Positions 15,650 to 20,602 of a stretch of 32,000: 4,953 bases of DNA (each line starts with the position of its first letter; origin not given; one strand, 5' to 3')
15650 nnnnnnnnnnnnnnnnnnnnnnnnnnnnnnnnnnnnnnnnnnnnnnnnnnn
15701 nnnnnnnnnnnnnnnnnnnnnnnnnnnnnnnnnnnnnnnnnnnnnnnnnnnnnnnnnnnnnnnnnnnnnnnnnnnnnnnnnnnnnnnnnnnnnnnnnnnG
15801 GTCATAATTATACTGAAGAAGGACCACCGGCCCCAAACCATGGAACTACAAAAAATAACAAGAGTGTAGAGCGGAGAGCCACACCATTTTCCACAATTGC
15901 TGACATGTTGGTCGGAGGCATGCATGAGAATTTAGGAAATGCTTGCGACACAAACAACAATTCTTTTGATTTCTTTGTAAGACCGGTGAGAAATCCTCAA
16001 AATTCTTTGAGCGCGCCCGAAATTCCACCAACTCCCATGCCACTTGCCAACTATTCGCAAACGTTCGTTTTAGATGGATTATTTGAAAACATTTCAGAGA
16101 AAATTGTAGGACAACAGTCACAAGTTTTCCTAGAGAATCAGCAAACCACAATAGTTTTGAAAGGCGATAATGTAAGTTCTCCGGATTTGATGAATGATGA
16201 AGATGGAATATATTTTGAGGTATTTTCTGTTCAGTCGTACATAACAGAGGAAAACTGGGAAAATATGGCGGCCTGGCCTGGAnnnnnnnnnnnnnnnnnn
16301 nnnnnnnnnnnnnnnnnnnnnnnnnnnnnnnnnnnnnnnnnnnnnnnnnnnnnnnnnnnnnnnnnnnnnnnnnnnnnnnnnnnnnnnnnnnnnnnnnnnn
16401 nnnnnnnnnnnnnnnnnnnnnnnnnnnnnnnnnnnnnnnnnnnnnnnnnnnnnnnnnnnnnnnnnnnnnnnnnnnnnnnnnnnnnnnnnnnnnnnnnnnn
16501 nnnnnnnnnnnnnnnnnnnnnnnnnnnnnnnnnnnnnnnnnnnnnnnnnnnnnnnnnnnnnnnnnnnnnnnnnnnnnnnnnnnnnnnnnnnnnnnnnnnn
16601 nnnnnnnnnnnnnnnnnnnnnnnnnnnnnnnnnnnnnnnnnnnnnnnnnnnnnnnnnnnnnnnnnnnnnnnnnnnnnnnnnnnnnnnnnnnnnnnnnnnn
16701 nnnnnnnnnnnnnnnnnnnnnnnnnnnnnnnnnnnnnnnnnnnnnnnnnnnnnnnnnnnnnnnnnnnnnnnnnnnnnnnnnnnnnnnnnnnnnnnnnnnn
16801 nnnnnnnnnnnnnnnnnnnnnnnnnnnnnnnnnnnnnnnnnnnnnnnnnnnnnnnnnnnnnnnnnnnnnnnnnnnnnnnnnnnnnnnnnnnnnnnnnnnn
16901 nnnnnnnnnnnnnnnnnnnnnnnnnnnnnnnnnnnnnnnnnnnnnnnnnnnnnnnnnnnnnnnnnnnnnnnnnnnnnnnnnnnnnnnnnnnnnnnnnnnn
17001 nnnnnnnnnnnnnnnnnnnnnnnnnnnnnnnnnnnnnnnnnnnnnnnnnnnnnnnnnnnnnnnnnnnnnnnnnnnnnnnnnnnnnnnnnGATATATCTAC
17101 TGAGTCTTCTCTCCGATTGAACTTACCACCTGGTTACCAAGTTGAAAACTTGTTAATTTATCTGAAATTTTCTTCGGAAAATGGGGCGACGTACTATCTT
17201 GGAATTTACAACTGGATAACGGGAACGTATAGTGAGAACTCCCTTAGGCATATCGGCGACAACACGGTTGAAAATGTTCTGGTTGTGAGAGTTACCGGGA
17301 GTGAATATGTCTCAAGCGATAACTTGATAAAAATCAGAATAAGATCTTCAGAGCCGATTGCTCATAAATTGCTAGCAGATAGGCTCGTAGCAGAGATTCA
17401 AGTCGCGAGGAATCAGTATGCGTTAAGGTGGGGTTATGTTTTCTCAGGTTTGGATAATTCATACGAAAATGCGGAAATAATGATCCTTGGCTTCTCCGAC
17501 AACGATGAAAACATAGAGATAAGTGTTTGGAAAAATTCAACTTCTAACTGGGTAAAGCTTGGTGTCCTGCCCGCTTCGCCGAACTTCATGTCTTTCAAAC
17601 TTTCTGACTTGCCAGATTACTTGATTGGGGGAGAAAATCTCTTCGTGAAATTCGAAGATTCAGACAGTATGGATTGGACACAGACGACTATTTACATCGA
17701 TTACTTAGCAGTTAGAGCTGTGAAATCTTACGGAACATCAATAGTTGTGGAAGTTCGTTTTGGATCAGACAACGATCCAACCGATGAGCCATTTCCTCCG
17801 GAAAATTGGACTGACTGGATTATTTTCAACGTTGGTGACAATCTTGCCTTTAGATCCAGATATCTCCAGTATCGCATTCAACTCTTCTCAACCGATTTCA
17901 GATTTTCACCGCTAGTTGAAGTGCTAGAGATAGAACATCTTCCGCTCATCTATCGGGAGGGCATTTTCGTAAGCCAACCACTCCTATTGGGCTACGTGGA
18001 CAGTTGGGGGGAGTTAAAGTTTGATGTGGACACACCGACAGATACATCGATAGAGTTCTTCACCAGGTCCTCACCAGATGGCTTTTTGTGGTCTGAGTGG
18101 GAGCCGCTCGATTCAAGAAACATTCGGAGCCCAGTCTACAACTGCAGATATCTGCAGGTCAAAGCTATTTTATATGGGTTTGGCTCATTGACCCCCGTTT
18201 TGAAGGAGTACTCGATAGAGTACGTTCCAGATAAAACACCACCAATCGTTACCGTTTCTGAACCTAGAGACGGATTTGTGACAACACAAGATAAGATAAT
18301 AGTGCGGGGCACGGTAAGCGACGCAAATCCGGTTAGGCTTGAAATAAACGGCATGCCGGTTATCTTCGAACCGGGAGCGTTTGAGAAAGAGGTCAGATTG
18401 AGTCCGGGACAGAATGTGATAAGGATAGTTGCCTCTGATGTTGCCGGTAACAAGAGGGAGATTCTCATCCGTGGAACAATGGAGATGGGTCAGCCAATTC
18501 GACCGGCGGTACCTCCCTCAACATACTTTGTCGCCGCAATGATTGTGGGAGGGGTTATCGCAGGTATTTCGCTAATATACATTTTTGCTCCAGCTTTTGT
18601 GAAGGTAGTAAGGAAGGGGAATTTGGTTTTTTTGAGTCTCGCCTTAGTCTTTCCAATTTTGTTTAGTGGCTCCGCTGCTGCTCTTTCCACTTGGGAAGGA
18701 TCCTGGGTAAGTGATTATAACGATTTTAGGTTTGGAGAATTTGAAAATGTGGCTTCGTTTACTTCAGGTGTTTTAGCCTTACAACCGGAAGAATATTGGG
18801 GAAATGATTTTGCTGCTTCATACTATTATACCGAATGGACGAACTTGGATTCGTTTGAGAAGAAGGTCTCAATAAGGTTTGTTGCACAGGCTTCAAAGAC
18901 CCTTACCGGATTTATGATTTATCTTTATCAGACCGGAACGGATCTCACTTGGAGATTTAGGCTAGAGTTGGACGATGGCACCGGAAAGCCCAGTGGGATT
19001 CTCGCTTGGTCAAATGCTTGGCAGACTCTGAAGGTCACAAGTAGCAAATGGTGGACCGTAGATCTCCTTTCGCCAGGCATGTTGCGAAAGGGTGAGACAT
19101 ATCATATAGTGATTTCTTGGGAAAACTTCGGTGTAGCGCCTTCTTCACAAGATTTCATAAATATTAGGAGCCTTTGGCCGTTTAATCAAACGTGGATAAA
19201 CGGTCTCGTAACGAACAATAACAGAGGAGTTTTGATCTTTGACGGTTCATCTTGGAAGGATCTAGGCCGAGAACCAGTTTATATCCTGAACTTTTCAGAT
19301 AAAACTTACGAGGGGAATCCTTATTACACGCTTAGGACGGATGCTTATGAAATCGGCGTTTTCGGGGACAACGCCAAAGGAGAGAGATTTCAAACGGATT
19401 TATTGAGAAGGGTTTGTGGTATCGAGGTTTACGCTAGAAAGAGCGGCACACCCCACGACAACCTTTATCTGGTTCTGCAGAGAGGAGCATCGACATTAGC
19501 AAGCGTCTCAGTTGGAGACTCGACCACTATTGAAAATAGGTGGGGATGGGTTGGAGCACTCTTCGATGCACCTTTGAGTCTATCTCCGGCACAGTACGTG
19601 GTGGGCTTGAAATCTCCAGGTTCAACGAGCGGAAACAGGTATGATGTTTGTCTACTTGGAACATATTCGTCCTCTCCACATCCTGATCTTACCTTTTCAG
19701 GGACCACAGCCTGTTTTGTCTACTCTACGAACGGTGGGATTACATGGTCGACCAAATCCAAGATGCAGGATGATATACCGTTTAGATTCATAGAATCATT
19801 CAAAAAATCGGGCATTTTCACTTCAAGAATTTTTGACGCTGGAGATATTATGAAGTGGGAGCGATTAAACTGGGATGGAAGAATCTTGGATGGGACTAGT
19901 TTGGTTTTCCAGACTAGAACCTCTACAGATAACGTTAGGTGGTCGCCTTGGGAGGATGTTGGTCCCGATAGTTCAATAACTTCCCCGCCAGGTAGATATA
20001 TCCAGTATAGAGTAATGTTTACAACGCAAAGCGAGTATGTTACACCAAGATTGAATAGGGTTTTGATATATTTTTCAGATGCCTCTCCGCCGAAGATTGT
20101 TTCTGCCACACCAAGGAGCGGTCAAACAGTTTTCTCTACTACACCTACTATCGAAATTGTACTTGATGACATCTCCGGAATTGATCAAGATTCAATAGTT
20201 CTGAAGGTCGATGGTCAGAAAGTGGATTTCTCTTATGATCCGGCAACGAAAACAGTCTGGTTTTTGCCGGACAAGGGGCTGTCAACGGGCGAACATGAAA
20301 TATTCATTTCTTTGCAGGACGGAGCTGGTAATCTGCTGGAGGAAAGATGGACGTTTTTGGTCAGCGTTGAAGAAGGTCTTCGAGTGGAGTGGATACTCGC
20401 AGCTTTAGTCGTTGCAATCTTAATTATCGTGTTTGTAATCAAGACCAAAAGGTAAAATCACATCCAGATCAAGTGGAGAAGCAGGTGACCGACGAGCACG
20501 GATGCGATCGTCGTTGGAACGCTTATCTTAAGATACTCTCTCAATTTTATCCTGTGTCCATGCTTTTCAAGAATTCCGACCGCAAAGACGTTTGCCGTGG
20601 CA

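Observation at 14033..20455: Giant secreted ORF with two six-bladed Kelch-like propellers flanking a lamin-tail domain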

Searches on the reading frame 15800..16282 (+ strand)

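Call 19: search_protein_families(library=pfam, proteins=[window:15800-16282:+], max_evalue=10)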
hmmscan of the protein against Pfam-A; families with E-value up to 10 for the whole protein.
window:15800-16282:+ (161 aa): 1 family
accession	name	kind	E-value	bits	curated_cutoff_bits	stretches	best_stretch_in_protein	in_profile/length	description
PF25733.1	UL135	-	0.11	11.9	27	1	61-82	212-233/400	Cytomegalovirus UL135 protein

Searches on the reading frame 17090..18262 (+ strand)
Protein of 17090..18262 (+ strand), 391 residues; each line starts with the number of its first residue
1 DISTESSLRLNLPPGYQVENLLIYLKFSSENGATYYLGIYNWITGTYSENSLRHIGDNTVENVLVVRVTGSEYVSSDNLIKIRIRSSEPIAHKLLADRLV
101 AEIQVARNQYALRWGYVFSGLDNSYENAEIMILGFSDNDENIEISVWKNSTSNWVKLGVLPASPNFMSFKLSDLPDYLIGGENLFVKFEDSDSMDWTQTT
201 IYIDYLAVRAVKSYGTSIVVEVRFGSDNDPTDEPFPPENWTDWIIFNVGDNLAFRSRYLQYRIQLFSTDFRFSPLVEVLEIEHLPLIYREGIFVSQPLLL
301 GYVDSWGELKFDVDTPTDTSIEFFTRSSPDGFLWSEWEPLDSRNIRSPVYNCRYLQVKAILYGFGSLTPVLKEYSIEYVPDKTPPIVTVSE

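Call 19: search_protein_families(library=pfam, proteins=[window:17090-18262:+], max_evalue=10)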
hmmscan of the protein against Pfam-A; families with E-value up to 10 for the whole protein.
window:17090-18262:+ (391 aa): 0 families

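Call 21: search_solved_structures(query=window:17090-18262:+, max_evalue=10)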
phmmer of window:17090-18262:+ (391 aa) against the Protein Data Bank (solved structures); distinct sequences matched with E-value up to 10: 2.
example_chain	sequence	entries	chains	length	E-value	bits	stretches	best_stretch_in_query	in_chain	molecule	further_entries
6f9w_A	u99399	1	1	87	0.77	11.8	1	218-250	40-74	Protein LSM14 homolog A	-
8xoq_A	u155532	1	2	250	1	11.4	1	238-296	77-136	Transmembrane channel-like protein 1,Calcium and integrin-binding family member 2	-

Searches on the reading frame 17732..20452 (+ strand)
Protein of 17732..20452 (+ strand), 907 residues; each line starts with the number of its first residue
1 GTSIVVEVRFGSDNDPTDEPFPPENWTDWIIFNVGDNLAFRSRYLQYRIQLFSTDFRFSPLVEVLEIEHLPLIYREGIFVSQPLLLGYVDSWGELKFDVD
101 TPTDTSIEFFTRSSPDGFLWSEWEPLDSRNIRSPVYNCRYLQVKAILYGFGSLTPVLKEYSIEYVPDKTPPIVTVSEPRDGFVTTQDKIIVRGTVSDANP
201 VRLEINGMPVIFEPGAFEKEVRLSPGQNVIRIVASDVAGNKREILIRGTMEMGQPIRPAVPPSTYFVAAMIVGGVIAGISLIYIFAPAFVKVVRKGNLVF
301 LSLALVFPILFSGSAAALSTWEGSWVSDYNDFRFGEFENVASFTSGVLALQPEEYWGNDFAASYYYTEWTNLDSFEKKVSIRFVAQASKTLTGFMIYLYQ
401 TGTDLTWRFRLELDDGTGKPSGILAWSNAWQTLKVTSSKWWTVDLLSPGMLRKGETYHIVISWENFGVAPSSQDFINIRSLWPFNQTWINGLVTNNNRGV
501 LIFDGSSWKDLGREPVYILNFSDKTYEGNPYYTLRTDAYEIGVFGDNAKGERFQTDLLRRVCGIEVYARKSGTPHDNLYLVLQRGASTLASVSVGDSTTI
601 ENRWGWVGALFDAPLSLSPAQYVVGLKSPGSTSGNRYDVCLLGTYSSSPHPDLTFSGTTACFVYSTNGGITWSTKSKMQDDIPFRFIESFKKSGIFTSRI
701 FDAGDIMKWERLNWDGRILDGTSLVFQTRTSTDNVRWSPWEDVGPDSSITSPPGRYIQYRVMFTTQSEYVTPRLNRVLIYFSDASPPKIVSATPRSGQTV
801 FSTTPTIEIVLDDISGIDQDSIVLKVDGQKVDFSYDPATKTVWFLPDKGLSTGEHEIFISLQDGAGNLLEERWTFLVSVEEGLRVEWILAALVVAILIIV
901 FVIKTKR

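Call 36: find_related_loci(query=A2, collection=genome_contigs, flank=10000)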
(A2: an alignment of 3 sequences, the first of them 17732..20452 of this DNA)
Query A2 (907 aa) in genome_contigs; peptide patterns used: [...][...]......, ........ (x = any residue, [..] = any of these).
52 stretches matched a pattern; 1 encode a relative of the query (tblastn E <= 1e-3); 1 distinct loci.
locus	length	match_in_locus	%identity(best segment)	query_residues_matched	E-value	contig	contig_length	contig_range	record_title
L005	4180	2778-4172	58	1-870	2e-171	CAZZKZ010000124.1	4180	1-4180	MAG TPA_asm: Candidatus Hadarchaeota archaeon isolate binchicken_co25_43 genome assembly, contig: k141_33854, whole geno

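Call 47: search_protein_families(library=pfam, proteins=[L005:3-4178:+], max_evalue=0.01)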
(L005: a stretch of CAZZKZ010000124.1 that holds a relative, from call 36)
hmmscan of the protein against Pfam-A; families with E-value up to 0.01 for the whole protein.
L005:3-4178:+ (1392 aa): 10 families
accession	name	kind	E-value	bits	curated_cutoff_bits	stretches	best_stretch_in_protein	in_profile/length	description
PF00932.25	LTD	-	3.6e-17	63.1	34.3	1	164-278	5-108/109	Lamin Tail Domain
PF13964.12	Kelch_6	-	3.2e-15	55.9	25.3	2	499-532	11-48/50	Kelch motif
PF13415.12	Kelch_3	-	4.7e-13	49.4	22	0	556-591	17-46/48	Galactose oxidase, central domain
PF09136.16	Glucodextran_B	-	4.3e-12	46.2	27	1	1096-1167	1-73/83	Glucodextranase, domain B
PF24681.1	Kelch_KLHDC2_KLHL20_DRC7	-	3.4e-10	40.1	50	1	494-657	12-180/221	KLHDC2/KLHL20/DRC7 Kelch-repeats domain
PF13418.12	Kelch_4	-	1.8e-09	37.8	21.6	0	559-575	31-47/49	Galactose oxidase, central domain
PF01344.31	Kelch_1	-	1.7e-07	31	20.1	0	28-62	11-43/46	Kelch motif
PF24981.1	Beta-prop_ATRN-LZTR1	-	1.4e-06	28.3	50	0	555-640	13-101/289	Attractin/LZTR1 beta-propeller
PF24996.1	NANM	-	0.0003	20.2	45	0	465-533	165-238/350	N-acetylneuraminate epimerase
PF14741.12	GH114_assoc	-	0.0028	18.3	22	0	715-803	27-122/126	N-terminal glycosyl-hydrolase-114-associated domain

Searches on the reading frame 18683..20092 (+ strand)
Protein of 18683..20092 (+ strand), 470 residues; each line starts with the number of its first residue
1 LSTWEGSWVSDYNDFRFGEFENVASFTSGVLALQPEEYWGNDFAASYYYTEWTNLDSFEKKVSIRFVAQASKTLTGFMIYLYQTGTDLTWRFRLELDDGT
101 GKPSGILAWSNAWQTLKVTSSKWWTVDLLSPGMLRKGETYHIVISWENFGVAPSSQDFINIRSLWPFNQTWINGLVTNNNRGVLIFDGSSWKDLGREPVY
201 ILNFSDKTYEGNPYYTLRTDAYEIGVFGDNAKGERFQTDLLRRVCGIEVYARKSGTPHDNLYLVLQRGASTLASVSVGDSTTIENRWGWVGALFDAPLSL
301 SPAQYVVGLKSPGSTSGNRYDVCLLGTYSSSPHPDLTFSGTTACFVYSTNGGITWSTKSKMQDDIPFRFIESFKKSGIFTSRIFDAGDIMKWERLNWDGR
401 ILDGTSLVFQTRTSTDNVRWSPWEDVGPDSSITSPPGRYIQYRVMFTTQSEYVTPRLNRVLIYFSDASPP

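Call 19: search_protein_families(library=pfam, proteins=[window:18683-20092:+], max_evalue=10)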
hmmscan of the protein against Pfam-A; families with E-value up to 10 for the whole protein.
window:18683-20092:+ (470 aa): 4 families
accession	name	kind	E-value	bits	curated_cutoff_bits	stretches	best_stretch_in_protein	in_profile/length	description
PF13313.11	DUF4082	-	0.00013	22.3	28.4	1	233-352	18-130/143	Domain of unknown function (DUF4082)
PF02012.26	BNR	-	0.022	15.1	27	1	347-357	2-12/12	BNR/Asp-box repeat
PF18560.7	Lectin_like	-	0.16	12.6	27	1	66-197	26-145/156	Lectin like domain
PF21471.3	Reelin_subrepeat-B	-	0.32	11.2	27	1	345-367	62-77/127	Reelin subrepeat B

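Call 20: search_solved_structures(query=window:18683-20092:+, max_evalue=10)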
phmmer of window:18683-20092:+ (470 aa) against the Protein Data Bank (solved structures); distinct sequences matched with E-value up to 10: 0.

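Call 53: predict_structure(alignment_id=A3)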
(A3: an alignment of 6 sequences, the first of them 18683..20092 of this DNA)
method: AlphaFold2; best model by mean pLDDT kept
length: 470 residues; sequences in the alignment: 6
mean_pLDDT: 55.6   pTM: 0.39
mean pLDDT of the five models: 55.6, 52.5, 50.2, 48.2, 47.3
residues with pLDDT >= 90: 16; 70-90: 128; 50-70: 151; < 50: 175
segments of 3 or more residues with pLDDT < 50: 1-57, 162-179, 196-198, 213-246, 296-298, 300-305, 323-358, 364-374, 467-470
pLDDT, mean of each block of 10 residues (from residue 1): 31 25 27 27 26 41 73 78 69 89 89 85 78 82 74 57 36 33 64 58 60 34 21 26 47 71 67 72 63 52 53 67 32 22 23 35 47 47 62 78 73 75 81 82 68 57 55
secondary structure, 60 per line:
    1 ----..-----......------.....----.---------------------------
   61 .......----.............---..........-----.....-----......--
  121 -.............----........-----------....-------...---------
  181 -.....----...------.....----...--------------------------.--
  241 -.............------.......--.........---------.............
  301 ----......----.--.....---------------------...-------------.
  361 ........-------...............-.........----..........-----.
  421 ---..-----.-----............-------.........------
elements in order: H12-17 E24-28 E61-67 E72-84 E88-97 E103-107 E113-118 E122-134 E139-146 E158-161 E182-186 E191-193 E200-204 E209-211 E242-254 E261-267 E270-278 E288-300 E305-310 E318-322 E344-346 E360-368 E376-390 E392-400 E405-414 E437-448 E456-464

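Call 55: fold_search(model_id=the predicted structure, library=pdb)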
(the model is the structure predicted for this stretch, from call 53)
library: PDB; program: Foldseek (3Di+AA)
matches with E <= 10: 1492; with E <= 0.001: 7
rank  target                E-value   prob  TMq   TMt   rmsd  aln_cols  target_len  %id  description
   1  9eui_Q                2.2e-07  1.00  0.24  0.13  22.3       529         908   11  Cryo-EM structure of Staphylococcus aureus bacteriophage phi812 baseplate in the post-contraction state - complete (released 2025-04-09)
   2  8zi4_A                8.1e-05  0.89  0.14  0.12  25.6       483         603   11  Cryo-EM structure of wtEP-trypsinogen (released 2025-05-21)
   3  5x7o_A                1.2e-04  0.89  0.15  0.07  24.6       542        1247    9  Crystal structure of Paenibacillus sp. 598K alpha-1,6-glucosyltransferase (released 2017-07-26)
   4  9ea9_E                1.7e-04  0.82  0.15  0.16  22.4       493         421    8  Crystal structure of BoNT/A-NTNH-HA70 -VHH_F12-VHH_H7-Fab_NTNH complex (released 2025-09-17)
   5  4lo4_B                3.5e-04  0.77  0.16  0.17  22.0       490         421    8  Apo HA-70 (released 2013-10-30)
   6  8zj4_A                7.6e-04  0.57  0.13  0.11  26.4       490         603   10  trypsinogen-EP-N619A (released 2025-05-21)
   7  2zxq                  8.4e-04  0.57  0.13  0.07  23.6       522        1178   10  Crystal structure of endo-alpha-N-acetylgalactosaminidase from Bifidobacterium longum (EngBF) (released 2009-06-16)
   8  8w7n                  1.0e-03  0.57  0.14  0.07  30.1       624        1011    8  Crystal structure of the in-cell Cry1Aa purified from Bacillus thuringiensis (released 2024-03-06)
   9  5iku                  1.4e-03  0.97  0.14  0.24  13.7       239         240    8  Crystal structure of the Hathewaya histolytica ColG tandem collagen-binding domain s3as3b in the presence of calcium at  (released 2017-03-15)
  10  7vrn_B                1.5e-03  0.77  0.13  0.14  20.9       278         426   11  Structure of infectious bursal disease virus Gt strain (released 2022-03-30)
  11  6qev_B                1.6e-03  0.41  0.13  0.07  23.8       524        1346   11  EngBF DARPin Fusion 4b B6 (released 2019-11-06)
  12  7vrp_B                2.0e-03  0.60  0.14  0.15  24.7       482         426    8  Structure of infectious bursal disease virus Gx strain (released 2022-03-30)
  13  6qfk_A                2.2e-03  0.38  0.13  0.06  23.4       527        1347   10  EngBF DARPin Fusion 4b G10 (released 2019-11-06)
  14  7vrp_A                2.7e-03  0.82  0.14  0.16  20.9       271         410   11  Structure of infectious bursal disease virus Gx strain (released 2022-03-30)
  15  7vrn_I                3.4e-03  0.57  0.12  0.13  21.0       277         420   12  Structure of infectious bursal disease virus Gt strain (released 2022-03-30)
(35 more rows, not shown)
